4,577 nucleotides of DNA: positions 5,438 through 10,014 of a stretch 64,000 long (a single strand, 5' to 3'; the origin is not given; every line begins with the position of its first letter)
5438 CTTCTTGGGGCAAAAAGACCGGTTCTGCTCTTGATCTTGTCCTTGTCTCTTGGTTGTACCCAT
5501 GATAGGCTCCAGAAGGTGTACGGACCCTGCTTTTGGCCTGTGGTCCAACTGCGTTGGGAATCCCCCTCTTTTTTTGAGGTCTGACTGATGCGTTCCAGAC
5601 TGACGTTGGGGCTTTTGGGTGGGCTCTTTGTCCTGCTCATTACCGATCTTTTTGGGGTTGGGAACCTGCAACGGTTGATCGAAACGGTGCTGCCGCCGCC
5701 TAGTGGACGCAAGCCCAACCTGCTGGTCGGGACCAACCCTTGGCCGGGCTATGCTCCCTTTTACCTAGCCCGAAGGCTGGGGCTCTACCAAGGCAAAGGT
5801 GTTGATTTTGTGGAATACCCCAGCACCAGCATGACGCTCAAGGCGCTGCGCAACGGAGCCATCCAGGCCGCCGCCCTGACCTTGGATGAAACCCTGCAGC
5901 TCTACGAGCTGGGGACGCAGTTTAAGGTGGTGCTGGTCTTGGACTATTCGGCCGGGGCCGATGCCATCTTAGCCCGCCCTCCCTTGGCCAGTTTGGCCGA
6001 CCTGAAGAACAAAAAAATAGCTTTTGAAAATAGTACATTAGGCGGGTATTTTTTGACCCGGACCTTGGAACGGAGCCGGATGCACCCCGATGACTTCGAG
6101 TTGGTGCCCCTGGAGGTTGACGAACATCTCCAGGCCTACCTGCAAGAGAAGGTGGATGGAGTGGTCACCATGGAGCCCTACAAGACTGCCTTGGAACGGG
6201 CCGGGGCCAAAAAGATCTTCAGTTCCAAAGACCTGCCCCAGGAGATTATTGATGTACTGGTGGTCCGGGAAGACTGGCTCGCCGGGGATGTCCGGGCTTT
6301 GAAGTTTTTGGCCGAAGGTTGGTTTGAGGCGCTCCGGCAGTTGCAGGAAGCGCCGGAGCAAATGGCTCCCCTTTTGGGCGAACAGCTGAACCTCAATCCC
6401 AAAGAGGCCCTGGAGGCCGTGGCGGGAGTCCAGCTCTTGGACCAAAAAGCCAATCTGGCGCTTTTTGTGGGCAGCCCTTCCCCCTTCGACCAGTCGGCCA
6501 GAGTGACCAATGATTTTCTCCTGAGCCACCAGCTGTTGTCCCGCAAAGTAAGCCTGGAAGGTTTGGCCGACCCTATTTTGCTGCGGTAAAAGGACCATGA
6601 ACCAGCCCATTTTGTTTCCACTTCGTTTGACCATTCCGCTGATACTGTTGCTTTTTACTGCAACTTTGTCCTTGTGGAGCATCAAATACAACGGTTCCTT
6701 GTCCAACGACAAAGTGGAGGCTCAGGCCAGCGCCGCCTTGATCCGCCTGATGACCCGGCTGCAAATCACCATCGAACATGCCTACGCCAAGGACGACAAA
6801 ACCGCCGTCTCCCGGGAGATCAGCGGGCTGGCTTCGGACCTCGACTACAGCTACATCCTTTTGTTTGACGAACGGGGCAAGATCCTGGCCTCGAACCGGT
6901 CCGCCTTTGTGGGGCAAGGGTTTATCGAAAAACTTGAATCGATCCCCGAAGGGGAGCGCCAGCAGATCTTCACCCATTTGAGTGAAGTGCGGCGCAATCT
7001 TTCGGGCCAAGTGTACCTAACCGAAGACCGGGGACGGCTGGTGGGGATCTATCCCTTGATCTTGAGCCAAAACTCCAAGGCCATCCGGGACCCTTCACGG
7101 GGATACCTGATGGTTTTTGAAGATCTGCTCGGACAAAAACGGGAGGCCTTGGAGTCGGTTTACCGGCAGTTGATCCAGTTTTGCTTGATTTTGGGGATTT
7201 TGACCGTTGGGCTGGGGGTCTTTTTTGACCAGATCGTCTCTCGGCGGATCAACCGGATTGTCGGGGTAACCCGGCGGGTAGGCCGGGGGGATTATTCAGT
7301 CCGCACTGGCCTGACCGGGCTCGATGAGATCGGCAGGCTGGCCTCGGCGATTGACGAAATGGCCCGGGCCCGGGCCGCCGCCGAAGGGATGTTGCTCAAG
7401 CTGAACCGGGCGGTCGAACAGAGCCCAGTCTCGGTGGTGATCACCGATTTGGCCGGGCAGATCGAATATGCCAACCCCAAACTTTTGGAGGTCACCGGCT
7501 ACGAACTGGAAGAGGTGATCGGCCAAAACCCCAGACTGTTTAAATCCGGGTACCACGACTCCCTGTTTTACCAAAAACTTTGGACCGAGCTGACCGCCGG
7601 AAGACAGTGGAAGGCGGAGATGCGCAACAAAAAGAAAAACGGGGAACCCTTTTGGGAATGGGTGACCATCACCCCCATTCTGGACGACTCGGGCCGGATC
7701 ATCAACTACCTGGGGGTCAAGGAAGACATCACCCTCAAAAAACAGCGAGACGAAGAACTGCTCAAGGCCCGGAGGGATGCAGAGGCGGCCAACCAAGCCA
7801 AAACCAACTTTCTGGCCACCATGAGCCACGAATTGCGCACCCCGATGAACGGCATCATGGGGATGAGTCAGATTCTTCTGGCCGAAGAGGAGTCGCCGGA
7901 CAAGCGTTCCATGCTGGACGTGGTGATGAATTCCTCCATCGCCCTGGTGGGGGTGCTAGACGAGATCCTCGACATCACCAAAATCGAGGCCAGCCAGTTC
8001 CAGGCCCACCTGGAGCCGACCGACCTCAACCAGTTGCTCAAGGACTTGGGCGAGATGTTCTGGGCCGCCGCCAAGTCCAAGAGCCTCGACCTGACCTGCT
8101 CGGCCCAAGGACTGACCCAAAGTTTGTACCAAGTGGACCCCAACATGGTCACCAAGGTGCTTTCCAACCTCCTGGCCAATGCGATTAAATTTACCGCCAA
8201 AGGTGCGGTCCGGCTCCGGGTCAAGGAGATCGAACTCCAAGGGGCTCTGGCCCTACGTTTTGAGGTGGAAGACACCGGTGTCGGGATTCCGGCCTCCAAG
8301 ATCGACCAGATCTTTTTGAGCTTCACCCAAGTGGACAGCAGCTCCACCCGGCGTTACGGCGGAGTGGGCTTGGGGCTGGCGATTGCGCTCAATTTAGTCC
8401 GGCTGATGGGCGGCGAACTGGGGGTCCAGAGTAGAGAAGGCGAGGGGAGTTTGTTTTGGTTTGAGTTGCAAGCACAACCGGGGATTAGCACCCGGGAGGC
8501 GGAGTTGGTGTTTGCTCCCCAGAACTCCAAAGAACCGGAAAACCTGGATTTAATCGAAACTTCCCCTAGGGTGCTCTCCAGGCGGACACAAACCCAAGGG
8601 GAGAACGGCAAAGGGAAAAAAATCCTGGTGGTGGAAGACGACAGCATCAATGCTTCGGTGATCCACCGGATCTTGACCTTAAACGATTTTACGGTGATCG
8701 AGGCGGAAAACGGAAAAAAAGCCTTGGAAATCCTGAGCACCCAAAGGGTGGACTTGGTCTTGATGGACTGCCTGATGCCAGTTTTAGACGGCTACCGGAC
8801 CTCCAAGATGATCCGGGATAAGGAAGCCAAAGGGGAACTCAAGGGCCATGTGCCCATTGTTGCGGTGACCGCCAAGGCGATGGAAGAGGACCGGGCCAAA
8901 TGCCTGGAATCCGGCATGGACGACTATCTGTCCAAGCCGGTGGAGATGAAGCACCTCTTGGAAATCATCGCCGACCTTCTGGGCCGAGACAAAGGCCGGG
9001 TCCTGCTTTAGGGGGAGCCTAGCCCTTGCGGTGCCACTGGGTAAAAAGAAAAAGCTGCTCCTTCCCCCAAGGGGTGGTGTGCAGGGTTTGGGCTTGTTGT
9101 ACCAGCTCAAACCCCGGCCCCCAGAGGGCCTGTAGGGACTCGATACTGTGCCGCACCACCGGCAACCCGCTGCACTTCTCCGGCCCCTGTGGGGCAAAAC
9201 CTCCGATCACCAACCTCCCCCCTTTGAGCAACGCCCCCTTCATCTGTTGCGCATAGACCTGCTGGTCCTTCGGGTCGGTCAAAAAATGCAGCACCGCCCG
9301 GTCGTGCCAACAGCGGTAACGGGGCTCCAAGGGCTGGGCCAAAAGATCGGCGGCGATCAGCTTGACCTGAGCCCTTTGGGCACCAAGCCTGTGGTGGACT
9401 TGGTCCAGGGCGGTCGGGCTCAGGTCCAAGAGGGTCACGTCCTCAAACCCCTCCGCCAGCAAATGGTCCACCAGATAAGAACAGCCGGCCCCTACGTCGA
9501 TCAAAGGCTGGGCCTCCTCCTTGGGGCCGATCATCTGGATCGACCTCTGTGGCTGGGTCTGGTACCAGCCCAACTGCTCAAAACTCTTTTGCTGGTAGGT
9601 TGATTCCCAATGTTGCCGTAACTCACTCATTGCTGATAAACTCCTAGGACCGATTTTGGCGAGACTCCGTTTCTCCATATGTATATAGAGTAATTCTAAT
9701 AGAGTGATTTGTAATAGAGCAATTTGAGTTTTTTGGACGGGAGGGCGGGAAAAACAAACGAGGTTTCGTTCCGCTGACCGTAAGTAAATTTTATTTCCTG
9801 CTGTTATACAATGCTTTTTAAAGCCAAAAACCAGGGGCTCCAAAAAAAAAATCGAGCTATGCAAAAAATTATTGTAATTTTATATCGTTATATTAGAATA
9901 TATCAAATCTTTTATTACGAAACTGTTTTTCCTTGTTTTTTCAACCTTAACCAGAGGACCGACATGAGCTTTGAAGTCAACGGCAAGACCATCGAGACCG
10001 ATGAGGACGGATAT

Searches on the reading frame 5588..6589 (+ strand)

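Call 7: search_protein_families(library=pfam, proteins=[window:5588-6589:+], max_evalue=1)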
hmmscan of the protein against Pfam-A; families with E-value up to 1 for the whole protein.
window:5588-6589:+ (333 aa): 3 families
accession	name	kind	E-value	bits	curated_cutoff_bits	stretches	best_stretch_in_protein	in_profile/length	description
PF13379.11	NMT1_2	-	4.2e-14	53.4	24.7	1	42-255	5-240/252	NMT1-like family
PF09084.16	NMT1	-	7.9e-12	46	20.5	1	53-233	2-190/216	NMT1/THI5 like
PF12974.12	Phosphonate-bd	-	8e-05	22.6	27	1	59-186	22-151/242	ABC transporter, phosphonate, periplasmic substrate-binding protein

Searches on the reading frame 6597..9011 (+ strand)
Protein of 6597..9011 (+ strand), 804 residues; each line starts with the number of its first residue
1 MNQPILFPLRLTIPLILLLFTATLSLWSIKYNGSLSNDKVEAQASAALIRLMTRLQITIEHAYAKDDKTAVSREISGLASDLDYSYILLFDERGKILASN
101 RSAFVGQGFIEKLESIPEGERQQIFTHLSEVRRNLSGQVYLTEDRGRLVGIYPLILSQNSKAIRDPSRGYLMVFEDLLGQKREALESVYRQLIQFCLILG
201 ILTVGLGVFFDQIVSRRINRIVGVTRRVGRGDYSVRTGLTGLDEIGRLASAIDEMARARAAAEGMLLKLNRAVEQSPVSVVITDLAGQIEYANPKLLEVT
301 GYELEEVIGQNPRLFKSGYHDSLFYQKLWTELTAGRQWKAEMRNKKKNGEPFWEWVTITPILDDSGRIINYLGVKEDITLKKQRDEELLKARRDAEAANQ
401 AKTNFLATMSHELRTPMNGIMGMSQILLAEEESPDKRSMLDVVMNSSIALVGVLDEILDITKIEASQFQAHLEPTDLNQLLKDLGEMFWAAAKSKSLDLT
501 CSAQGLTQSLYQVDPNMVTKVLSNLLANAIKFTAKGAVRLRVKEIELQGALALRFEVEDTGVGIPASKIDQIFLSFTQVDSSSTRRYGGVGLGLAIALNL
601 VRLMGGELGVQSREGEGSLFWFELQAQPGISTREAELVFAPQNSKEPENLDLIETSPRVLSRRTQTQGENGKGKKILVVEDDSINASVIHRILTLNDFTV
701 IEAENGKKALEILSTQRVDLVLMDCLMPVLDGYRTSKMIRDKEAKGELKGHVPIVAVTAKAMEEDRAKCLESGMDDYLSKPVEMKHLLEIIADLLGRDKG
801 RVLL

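Call 7: search_protein_families(library=pfam, proteins=[window:6597-9011:+], max_evalue=1)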
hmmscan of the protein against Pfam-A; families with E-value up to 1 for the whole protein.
window:6597-9011:+ (804 aa): 12 families
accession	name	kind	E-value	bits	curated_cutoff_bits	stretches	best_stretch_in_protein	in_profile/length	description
PF00072.30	Response_reg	-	9.5e-28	97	30.2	1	676-791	1-110/111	Response regulator receiver domain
PF02518.31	HATPase_c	-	1.9e-25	89.9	26.4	1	514-627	2-110/111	Histidine kinase-, DNA gyrase B-, and HSP90-like ATPase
PF13426.13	PAS_9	-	3.9e-18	66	27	1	277-379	1-102/103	PAS domain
PF00989.32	PAS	-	2.4e-17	63.4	22.6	1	269-378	3-113/113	PAS fold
PF00512.31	HisKA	-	1.7e-15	57.2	26.9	1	401-465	1-65/66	His Kinase A (phospho-acceptor) domain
PF08448.16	PAS_4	-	1.8e-10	41.4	23.1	1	273-381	1-108/110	PAS fold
PF08447.18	PAS_3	-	2.1e-10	41.2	25.6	1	290-374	2-88/89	PAS fold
PF00672.30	HAMP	-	5.8e-09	36.6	25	1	214-257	6-49/53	HAMP domain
PF13188.13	PAS_8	-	1.6e-06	28.3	21.8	1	268-310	2-45/65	PAS domain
PF17203.10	sCache_3_2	-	0.029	14.9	28.4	1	73-151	48-121/140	Single cache domain 3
PF23198.2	PDE8A_N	-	0.037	14.4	29.6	1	694-794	31-128/147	PDE8A-like, N-terminal domain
PF13589.12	HATPase_c_3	-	0.13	12.8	25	1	519-597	4-80/137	Histidine kinase-, DNA gyrase B-, and HSP90-like ATPase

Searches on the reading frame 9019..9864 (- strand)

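Call 7: search_protein_families(library=pfam, proteins=[window:9019-9864:-], max_evalue=1)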
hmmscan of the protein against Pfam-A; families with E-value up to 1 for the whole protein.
window:9019-9864:- (281 aa): 8 families
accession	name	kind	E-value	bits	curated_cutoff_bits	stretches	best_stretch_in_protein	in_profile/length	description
PF13649.12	Methyltransf_25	-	3.3e-08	34.5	27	1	122-216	2-97/97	Methyltransferase domain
PF08242.18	Methyltransf_12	-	5.4e-08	33.9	30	1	122-218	1-98/98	Methyltransferase domain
PF08241.18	Methyltransf_11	-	1.5e-06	29.1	21.2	1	123-220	2-95/95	Methyltransferase domain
PF13489.12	Methyltransf_23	-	0.004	17.4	27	1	102-220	6-116/164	Methyltransferase domain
PF05891.18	Methyltransf_PK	-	0.014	15.4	27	1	114-220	52-159/218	AdoMet dependent proline di-methyltransferase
PF17017.11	zf-C2H2_aberr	-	0.059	13.9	27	1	12-71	15-69/172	Aberrant zinc-finger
PF01234.23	NNMT_PNMT_TEMT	-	0.17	11.5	25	1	109-158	47-97/261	NNMT/PNMT/TEMT family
PF01398.27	JAB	-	0.22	11.8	22.5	1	80-107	69-97/117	JAB1/Mov34/MPN/PAD-1 ubiquitin protease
